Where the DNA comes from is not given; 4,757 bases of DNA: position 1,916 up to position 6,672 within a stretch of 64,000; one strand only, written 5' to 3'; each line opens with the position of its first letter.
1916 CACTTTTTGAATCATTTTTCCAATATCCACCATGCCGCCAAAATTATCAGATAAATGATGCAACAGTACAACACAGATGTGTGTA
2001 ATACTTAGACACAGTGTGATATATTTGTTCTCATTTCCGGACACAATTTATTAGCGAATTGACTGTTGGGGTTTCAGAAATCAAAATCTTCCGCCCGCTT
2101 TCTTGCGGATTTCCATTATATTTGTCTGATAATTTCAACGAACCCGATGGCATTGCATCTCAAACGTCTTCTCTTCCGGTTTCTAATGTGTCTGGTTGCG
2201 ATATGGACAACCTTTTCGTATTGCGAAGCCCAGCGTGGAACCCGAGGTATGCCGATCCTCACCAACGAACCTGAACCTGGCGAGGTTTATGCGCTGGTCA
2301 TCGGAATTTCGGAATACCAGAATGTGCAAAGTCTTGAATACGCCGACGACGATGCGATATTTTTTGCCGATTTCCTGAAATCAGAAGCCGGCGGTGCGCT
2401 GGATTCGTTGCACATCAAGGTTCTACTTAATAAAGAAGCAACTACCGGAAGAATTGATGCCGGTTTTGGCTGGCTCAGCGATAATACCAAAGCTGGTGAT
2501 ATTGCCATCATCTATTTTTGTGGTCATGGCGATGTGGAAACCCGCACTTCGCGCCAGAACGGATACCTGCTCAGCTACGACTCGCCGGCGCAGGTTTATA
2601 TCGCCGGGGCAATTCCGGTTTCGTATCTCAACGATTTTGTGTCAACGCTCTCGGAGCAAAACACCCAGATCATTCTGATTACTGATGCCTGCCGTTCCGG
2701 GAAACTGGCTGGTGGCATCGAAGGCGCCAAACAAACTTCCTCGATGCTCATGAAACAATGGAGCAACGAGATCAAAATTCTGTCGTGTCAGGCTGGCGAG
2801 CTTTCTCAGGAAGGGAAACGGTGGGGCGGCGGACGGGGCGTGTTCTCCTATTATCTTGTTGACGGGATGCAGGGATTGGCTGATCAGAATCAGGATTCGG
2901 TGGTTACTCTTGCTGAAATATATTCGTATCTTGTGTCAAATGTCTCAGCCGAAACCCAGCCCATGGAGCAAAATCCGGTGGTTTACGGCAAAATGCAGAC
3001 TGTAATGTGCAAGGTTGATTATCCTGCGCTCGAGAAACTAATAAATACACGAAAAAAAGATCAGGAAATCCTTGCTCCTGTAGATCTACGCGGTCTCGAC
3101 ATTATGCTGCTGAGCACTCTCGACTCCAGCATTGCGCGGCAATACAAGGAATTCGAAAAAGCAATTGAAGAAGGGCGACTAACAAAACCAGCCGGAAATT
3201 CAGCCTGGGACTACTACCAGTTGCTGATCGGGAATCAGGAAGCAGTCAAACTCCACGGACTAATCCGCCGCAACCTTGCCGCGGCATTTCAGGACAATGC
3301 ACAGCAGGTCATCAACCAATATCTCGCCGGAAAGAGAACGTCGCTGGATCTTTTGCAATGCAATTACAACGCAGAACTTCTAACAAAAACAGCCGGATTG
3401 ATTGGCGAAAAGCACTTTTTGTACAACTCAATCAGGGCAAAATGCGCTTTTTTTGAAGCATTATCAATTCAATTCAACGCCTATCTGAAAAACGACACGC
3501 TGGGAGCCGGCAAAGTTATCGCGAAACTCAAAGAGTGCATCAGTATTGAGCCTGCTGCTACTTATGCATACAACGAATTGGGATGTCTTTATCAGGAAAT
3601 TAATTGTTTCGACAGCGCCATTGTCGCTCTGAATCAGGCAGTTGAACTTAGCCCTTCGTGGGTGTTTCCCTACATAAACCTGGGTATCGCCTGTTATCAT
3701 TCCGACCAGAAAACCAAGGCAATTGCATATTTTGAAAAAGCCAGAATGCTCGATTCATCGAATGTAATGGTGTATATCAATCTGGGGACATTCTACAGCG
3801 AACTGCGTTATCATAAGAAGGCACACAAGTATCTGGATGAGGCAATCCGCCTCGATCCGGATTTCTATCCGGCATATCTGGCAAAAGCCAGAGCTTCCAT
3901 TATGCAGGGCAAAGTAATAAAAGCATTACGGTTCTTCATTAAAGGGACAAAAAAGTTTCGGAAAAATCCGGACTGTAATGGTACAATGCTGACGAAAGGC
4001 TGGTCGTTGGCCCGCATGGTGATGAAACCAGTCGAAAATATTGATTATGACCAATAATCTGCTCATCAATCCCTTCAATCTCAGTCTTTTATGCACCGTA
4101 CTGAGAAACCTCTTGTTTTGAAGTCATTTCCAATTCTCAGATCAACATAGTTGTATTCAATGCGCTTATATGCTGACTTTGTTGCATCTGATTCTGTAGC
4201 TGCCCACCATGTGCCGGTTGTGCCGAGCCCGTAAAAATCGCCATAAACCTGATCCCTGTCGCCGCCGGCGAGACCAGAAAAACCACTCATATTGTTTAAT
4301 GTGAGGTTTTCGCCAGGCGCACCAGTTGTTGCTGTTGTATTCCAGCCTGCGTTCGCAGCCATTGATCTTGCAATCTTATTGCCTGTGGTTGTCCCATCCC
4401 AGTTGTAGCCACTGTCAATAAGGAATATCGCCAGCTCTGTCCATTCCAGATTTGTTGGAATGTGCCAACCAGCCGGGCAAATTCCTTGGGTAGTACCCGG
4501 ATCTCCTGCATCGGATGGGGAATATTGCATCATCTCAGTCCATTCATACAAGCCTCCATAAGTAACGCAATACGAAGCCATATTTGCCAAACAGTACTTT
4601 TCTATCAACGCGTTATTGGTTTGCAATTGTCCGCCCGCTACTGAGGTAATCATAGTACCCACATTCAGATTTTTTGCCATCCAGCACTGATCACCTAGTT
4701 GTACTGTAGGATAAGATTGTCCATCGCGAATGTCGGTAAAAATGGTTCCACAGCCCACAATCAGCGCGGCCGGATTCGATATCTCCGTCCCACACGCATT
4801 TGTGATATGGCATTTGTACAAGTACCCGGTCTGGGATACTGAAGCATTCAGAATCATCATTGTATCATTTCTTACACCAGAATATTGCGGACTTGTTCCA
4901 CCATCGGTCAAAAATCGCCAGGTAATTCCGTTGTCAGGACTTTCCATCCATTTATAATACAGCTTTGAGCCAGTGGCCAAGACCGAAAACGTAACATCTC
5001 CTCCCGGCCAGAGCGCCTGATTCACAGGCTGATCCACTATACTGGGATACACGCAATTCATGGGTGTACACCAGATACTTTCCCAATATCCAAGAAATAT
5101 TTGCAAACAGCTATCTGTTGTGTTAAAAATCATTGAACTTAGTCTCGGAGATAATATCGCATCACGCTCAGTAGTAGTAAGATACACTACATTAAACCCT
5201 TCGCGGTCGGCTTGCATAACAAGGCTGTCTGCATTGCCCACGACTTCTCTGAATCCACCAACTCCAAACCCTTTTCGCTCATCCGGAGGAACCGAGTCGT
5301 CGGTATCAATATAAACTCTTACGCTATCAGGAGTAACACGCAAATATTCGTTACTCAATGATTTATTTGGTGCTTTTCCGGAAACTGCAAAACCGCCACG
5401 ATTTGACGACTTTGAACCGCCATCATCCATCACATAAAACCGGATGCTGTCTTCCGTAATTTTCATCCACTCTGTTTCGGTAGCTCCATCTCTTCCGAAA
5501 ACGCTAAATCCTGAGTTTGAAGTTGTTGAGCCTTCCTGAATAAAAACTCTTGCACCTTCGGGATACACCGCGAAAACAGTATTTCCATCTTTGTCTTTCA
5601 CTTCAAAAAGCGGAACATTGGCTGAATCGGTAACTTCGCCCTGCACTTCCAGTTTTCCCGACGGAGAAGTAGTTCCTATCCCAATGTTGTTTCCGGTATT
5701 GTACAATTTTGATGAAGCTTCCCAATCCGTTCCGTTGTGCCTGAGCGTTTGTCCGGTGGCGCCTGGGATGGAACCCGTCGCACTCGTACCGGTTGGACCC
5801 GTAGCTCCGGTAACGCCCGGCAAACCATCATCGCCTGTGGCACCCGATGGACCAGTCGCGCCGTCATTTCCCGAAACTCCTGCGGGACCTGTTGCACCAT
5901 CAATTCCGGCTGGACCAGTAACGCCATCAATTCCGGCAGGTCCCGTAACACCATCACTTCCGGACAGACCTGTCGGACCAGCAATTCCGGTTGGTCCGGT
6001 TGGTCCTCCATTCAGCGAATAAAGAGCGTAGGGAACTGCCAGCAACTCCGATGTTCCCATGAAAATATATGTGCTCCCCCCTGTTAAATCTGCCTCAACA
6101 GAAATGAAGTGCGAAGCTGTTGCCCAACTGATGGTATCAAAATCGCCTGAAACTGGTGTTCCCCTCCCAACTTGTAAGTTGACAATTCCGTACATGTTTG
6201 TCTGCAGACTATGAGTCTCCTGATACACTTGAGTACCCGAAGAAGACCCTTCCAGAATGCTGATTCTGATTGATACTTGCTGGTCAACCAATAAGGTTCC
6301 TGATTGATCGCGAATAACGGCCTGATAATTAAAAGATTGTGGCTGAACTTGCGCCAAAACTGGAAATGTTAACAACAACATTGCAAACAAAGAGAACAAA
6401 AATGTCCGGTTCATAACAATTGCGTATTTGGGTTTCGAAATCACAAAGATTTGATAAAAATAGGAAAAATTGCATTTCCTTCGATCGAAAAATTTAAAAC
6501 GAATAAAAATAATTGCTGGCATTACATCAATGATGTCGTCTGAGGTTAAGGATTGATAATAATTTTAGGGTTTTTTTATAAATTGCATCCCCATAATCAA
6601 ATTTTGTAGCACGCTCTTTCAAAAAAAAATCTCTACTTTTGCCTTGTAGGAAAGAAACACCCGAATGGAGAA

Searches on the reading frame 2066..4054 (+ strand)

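Call 53: search_protein_families(library=ncbifam, proteins=[window:2066-4054:+], max_evalue=1e-10)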
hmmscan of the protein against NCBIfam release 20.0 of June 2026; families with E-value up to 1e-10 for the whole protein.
window:2066-4054:+ (663 aa): 4 families
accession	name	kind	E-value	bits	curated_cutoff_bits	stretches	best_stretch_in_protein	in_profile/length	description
NF047832.1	caspase_w_EACC1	subfamily_domain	3.8e-17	62.5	140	1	75-295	2-210/211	caspase, EACC1-associated type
TIGR02521.1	type_IV_pilW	equivalog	2.9e-12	46.7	154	1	473-631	41-199/234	type IV pilus biogenesis/stability protein PilW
NF040959.1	MamA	equivalog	1.5e-11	44.1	200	1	484-596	90-202/204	magnetosome protein MamA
NF008391.2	PRK11189.1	equivalog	9.3e-11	41.7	250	0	488-558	88-158/297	lipoprotein NlpI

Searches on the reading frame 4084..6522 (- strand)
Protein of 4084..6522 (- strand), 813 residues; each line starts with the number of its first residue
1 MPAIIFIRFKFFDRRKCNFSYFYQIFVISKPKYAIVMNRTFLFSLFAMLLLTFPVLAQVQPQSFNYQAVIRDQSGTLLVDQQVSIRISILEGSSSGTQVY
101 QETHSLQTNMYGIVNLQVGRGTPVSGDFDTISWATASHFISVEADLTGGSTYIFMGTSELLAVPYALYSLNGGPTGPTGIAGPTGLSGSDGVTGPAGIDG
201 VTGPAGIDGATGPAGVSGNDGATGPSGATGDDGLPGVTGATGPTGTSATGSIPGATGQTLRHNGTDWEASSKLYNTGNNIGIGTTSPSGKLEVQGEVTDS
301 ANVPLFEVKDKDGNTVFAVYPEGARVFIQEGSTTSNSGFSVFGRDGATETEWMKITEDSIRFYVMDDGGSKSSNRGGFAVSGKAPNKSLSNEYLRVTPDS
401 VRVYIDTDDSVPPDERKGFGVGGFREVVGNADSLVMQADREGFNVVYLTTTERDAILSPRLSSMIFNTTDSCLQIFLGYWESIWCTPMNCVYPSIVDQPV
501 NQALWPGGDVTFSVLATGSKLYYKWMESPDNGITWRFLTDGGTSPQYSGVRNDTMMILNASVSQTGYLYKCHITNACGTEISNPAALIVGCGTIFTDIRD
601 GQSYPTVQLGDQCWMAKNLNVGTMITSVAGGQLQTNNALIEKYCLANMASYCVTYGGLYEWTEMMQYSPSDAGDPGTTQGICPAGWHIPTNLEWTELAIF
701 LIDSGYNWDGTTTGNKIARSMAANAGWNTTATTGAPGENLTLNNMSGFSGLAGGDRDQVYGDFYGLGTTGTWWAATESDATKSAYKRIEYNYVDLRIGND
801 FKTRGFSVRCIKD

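Call 18: search_protein_families(library=ncbifam, proteins=[window:4084-6522:-], max_evalue=0.00001)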
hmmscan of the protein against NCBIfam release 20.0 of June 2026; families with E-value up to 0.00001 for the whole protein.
window:4084-6522:- (813 aa): 5 families
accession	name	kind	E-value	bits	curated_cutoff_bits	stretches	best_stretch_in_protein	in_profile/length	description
TIGR02145.1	Fib_succ_major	domain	9.7e-37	127.3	41.65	1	595-813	2-176/176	FISUMP domain-containing protein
NF038329.2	gly_rich_SclB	equivalog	9.1e-11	41.3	325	1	173-289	123-277/442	LPXTG-anchored collagen-like adhesin Scl2/SclB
NF038330.1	adhesin_SclA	exception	4e-10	39.9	400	1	172-300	116-242/405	LPXTG-anchored collagen-like adhesin Scl1/SclA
NF046116.1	adhesin_Lcl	equivalog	6.9e-10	38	500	1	173-260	129-216/431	collagen-like adhesin Lcl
NF053851.1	Bdello_MAT_N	subfamily_domain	2.3e-09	37.3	60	1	49-126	2-80/162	mosaic adhesive trimer family chimeric fiber protein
